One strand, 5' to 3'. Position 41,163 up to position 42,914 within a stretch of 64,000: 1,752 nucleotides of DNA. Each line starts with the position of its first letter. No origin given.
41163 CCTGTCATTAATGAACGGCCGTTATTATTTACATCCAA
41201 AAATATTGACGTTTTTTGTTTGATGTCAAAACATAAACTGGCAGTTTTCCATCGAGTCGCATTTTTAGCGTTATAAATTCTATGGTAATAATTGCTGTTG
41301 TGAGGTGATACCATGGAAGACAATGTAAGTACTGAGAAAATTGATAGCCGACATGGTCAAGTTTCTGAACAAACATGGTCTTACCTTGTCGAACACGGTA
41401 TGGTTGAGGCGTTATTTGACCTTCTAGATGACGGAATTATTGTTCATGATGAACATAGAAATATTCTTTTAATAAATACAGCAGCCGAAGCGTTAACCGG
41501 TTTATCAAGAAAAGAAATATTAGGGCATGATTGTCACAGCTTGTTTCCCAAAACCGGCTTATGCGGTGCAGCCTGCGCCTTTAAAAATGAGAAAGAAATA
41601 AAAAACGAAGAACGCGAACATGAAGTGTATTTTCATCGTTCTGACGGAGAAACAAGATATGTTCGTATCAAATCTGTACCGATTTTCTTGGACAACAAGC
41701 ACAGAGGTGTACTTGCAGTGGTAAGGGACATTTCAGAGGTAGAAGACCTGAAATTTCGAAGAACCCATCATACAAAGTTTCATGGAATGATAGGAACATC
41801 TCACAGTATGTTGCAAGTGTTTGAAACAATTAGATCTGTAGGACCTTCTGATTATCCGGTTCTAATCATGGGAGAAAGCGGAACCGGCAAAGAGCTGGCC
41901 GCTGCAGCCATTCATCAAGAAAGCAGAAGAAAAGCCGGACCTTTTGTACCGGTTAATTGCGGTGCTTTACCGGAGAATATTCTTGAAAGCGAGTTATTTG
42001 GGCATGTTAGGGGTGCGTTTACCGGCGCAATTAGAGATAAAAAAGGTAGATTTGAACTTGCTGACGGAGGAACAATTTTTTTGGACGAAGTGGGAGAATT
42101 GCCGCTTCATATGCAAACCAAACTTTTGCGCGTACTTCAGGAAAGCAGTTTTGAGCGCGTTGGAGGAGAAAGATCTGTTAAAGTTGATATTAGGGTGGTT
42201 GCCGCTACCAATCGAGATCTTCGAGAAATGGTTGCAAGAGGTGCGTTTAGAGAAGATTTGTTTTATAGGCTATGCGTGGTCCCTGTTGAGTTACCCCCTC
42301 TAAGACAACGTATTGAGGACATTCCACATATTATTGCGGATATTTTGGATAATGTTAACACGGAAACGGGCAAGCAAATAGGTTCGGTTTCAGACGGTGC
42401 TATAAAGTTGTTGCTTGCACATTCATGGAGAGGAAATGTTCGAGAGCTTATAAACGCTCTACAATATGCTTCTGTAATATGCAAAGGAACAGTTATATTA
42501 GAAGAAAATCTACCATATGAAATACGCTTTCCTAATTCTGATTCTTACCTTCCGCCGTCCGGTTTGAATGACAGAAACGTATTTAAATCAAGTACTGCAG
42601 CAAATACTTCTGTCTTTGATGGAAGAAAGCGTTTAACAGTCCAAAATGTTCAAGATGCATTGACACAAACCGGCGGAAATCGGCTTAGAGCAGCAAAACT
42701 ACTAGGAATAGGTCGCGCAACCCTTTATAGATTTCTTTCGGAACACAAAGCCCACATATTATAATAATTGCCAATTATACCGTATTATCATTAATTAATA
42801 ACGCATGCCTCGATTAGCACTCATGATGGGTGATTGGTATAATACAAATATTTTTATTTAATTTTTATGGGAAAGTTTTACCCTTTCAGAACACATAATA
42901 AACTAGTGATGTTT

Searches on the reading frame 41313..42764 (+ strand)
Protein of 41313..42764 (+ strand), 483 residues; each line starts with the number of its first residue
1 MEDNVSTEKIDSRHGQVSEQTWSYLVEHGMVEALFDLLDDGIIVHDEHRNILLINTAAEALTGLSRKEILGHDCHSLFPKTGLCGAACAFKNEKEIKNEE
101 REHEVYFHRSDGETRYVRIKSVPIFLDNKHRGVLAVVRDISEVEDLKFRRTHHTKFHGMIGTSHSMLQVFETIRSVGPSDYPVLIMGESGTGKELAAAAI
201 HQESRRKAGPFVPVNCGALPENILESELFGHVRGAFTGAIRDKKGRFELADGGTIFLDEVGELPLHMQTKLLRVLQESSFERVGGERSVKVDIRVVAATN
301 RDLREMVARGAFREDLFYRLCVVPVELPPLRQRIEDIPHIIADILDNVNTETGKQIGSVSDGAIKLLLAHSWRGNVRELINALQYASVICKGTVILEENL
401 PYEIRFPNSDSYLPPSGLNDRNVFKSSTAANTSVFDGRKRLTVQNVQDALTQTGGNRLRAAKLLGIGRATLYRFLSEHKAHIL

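Call 43: search_protein_families(library=pfam, proteins=[window:41313-42764:+], max_evalue=0.00001)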
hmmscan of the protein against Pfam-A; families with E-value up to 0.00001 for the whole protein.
window:41313-42764:+ (483 aa): 9 families
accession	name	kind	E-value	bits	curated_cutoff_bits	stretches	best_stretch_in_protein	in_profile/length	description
PF00158.32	Sigma54_activat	-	6.8e-73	244.3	20.2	1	159-325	1-167/168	Sigma-54 interaction domain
PF14532.12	Sigma54_activ_2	-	7.3e-20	72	25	1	160-330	1-138/138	Sigma-54 interaction domain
PF25601.1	AAA_lid_14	-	4.4e-19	68.5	27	1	331-408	1-78/87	AAA+ ATPase lid domain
PF13426.13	PAS_9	-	8e-17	61.8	27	1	39-142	1-103/103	PAS domain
PF00989.32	PAS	-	8.6e-14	52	22.6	1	30-140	2-113/113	PAS fold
PF08448.16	PAS_4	-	4.5e-12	46.6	23.1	1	35-144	1-109/110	PAS fold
PF02954.25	HTH_8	-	1.8e-08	34.4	22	1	447-473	11-37/42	Bacterial regulatory protein, Fis family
PF13188.13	PAS_8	-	2.1e-07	31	21.8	1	32-81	4-50/65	PAS domain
PF07728.20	AAA_5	-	1.2e-06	29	22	1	182-302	1-124/139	AAA domain (dynein-related subfamily)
